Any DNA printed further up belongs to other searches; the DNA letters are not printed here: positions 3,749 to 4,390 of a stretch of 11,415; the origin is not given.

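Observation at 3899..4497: Orphaned encapsulin cargo: intact EncFtn/Flp followed by a shell gene cut off after ~60 codons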

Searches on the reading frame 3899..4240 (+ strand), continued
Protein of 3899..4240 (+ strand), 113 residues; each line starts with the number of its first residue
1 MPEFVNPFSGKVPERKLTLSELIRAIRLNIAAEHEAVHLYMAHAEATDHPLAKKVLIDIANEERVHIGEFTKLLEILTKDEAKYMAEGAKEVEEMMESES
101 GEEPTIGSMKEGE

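Call 46: find_related_loci(query=window:3899-4237:+, collection=metagenome_contigs, flank=3000)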
Query window:3899-4237:+ (113 aa) in metagenome_contigs; peptide patterns used: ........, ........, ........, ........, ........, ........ (x = any residue, [..] = any of these).
581 stretches matched a pattern; 502 encode a relative of the query (tblastn E <= 1e-3); the best 80 are kept; 80 distinct loci.
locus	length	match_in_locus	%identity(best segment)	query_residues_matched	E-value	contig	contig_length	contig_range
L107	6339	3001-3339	85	1-113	9e-62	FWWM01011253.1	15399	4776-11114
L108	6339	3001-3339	85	1-113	9e-62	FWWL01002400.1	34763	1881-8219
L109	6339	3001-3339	85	1-113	1e-61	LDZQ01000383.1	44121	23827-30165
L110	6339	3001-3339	84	1-113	1e-60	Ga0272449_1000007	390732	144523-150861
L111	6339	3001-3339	83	1-113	2e-60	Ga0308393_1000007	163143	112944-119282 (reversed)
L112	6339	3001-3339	83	1-113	2e-60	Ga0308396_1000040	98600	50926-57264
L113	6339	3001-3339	84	1-113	4e-60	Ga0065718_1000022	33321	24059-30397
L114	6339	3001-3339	82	1-113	3e-60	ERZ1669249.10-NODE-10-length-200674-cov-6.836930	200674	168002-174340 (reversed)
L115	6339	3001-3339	83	1-113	4e-60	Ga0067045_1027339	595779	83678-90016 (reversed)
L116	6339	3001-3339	84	1-113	5e-60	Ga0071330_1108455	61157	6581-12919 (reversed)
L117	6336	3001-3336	89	1-113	4e-58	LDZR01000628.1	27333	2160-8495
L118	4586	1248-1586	88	1-113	1e-57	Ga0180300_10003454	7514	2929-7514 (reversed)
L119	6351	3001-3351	79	1-111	1e-56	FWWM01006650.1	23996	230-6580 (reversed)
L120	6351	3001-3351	79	1-111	1e-56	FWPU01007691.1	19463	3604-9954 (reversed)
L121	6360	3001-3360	75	1-112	5e-56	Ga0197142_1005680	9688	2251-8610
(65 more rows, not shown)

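Call 48: find_encoding_contigs(protein=P0291, flank=1000, max_places=10)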
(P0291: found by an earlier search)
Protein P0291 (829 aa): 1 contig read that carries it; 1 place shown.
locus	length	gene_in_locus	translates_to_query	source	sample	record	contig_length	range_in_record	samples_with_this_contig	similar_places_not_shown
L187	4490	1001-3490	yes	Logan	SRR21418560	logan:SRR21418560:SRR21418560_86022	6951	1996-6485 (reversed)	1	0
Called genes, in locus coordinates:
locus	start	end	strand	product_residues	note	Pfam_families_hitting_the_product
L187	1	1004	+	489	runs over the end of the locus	?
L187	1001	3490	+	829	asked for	PF01624:MutS_I, PF05188:MutS_II, PF05192:MutS_III, PF05190:MutS_IV, PF00488:MutS_V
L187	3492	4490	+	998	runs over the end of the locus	?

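Call 49: find_encoding_contigs(protein=P0292, flank=1000, max_places=10)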
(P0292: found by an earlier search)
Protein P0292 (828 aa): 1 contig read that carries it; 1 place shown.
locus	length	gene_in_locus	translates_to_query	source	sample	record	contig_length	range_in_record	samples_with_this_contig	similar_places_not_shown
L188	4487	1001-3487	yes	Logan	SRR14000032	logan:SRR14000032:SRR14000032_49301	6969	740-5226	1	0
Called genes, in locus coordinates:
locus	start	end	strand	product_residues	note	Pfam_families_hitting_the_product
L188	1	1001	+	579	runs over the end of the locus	?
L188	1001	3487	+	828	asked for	PF01624:MutS_I, PF05188:MutS_II, PF05192:MutS_III, PF05190:MutS_IV, PF00488:MutS_V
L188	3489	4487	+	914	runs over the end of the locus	?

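Call 50: find_encoding_contigs(protein=P0288, flank=1000, max_places=10)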
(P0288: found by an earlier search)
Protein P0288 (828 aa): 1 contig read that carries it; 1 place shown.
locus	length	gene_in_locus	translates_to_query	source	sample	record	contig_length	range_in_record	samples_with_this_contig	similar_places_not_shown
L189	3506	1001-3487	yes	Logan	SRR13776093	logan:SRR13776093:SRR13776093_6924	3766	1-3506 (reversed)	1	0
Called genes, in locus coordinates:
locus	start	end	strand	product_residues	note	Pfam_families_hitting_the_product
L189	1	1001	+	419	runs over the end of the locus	?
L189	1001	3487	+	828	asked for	PF01624:MutS_I, PF05188:MutS_II, PF05192:MutS_III, PF05190:MutS_IV, PF00488:MutS_V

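Call 59: search_protein_families(library=ncbifam, proteins=[P0026, P0122, L001:11035-11682:+, L015:1248-1553:+], max_evalue=0.01)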
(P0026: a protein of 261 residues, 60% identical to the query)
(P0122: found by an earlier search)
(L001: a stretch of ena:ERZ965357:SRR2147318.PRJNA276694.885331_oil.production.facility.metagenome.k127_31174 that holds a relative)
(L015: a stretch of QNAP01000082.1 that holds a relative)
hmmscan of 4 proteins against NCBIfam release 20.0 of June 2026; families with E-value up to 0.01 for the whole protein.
P0026 (261 aa): 1 family
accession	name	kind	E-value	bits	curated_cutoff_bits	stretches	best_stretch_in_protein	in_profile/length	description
NF041155.2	encap_f1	equivalog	3.4e-62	210.2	100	1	6-259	1-261/261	family 1 encapsulin nanocompartment shell protein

P0122 (113 aa): 4 families
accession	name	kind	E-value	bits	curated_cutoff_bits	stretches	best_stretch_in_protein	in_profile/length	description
NF058679.1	EncB_fam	subfamily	8.6e-35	119.3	90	1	1-104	1-103/117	encapsulin nanocompartment ferritin-likeEncB family encapsulin nanocompartment ferritin-like cargo protein cargo protein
TIGR04535.1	ferrit_encaps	subfamily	1.4e-24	86.3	125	1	4-108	1-112/114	encapsulin-associated ferritin-like protein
NF058678.1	EncB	exception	2.1e-06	28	210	1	23-82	12-71/160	encapsulin nanocompartment ferritin-like cargo protein EncB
NF045676.1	FeExpMbfA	equivalog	0.0069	15.8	450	1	24-84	97-158/318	iron exporter MbfA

L001:11035-11682:+ (216 aa): 1 family
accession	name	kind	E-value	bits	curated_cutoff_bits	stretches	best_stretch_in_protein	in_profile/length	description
NF033591.1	transpos_IS4_2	equivalog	1.9e-11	43.7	152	1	45-204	3-159/340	IS4 family transposase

L015:1248-1553:+ (102 aa): 4 families
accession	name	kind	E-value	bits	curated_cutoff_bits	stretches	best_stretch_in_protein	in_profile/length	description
NF058679.1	EncB_fam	subfamily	2.2e-33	114.7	90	1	1-99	1-98/117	encapsulin nanocompartment ferritin-likeEncB family encapsulin nanocompartment ferritin-like cargo protein cargo protein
TIGR04535.1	ferrit_encaps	subfamily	1.6e-23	82.9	125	1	4-101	1-96/114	encapsulin-associated ferritin-like protein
NF058678.1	EncB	exception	3.2e-06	27.4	210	1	23-84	12-73/160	encapsulin nanocompartment ferritin-like cargo protein EncB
NF045676.1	FeExpMbfA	equivalog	0.0086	15.5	450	1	25-84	98-158/318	iron exporter MbfA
